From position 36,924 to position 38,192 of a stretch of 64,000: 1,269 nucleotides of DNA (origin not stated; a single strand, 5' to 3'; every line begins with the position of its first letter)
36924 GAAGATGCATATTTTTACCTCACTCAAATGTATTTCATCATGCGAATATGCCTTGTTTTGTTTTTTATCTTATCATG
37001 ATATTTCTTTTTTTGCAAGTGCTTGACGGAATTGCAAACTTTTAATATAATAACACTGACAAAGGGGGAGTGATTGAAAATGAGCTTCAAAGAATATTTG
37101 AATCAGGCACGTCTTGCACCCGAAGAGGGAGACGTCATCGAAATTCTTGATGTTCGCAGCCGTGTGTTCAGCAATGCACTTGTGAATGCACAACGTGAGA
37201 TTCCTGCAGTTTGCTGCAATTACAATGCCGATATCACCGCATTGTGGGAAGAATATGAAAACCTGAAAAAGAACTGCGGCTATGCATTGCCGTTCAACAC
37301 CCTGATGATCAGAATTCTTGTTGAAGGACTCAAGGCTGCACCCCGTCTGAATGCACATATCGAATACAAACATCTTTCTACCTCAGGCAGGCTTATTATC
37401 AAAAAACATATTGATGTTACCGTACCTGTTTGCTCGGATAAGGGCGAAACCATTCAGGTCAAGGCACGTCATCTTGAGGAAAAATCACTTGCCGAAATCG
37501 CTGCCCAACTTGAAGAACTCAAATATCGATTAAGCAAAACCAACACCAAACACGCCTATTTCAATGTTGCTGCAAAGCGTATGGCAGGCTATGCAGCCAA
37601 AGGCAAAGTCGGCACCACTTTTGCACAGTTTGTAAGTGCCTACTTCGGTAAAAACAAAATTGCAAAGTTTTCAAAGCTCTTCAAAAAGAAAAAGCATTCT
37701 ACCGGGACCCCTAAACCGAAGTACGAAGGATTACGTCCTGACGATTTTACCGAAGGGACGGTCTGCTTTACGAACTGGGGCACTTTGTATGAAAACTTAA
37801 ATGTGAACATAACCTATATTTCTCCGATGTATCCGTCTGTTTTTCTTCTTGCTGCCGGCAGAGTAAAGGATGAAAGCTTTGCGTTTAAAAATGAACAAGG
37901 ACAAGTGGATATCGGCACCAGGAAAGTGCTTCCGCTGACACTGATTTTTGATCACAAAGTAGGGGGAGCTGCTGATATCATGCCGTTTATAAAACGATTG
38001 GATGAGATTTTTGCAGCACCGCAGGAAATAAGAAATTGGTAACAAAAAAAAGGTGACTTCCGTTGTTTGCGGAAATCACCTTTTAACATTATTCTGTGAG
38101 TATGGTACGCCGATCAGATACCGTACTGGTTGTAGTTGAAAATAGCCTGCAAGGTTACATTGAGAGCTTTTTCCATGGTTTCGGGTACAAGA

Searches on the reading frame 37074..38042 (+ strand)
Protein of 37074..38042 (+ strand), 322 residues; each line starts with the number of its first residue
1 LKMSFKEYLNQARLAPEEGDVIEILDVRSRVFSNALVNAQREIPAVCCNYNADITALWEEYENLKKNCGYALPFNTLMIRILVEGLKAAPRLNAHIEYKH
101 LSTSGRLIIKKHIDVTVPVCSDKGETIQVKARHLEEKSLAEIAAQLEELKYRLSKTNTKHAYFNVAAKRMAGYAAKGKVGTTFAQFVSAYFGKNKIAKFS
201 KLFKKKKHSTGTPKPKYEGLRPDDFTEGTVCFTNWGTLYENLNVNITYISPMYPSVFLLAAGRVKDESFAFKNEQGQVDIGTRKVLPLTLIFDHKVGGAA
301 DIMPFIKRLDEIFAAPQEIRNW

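Call 16: search_protein_families(library=pfam, proteins=[window:37074-38042:+], max_evalue=0.001)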
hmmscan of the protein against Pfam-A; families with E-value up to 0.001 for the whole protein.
window:37074-38042:+ (322 aa): 1 family
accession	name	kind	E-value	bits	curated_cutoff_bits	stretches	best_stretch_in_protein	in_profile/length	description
PF00198.28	2-oxoacid_dh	-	6e-24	85.2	23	2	23-158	8-140/232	2-oxoacid dehydrogenases acyltransferase (catalytic domain)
